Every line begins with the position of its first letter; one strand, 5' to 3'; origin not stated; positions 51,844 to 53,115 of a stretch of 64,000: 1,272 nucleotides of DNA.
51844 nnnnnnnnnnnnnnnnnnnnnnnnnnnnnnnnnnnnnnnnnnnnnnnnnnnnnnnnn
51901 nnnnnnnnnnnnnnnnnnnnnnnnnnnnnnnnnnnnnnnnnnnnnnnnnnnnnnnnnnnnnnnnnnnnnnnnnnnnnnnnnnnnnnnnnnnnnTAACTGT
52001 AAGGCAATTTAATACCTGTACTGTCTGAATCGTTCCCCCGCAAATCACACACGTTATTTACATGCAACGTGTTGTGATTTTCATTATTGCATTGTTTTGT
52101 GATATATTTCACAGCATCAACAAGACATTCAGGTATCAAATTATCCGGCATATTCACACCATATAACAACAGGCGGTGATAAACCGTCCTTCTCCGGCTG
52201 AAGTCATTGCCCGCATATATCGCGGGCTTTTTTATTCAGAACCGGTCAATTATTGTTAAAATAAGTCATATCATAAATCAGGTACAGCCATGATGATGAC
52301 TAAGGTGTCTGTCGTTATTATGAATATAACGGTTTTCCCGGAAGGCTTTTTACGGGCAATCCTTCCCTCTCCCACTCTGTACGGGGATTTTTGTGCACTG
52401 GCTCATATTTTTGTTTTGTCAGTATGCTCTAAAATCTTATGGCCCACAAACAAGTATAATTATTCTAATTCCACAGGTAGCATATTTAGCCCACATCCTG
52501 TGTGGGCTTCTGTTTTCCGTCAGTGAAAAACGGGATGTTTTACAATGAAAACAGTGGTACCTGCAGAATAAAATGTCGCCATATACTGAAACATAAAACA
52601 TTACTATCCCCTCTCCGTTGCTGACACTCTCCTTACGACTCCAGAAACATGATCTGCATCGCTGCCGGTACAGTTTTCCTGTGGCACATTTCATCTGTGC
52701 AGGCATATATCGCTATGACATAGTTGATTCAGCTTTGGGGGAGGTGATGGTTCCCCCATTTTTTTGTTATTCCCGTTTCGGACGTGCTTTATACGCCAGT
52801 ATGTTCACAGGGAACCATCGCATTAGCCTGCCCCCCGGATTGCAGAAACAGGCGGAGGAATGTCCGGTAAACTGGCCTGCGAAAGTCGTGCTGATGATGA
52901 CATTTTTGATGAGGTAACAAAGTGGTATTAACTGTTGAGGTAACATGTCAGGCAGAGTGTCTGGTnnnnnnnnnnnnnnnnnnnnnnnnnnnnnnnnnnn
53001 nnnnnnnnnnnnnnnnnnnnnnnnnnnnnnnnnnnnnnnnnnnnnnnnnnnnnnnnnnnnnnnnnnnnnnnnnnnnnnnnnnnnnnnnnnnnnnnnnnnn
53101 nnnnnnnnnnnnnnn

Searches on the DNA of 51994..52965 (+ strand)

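Call 73: search_dna_similar(query=window:51994-52965:+, collection=ecoli_genomes, mode=near, max_rows=8, rows=spread)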
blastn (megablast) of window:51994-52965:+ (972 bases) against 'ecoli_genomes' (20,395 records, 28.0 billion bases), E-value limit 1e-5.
Records with a match: 1; places in all: 1; records where one place covers at least 80% of the query: 1.
Genomes with a match: 1 of 5426; with a place that covers at least 80% of the query: 1. Places per genome that has any: lowest 1, median 1, highest 1. On chromosomes: 1 places; on plasmids: 0.
Best place of each record, by identity: >=99% 1.
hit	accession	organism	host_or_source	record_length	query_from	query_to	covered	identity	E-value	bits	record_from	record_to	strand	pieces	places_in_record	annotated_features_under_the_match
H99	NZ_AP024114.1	Escherichia coli strain JML285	Homo sapiens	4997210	1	972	100%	100.0%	0e+0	1796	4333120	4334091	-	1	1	none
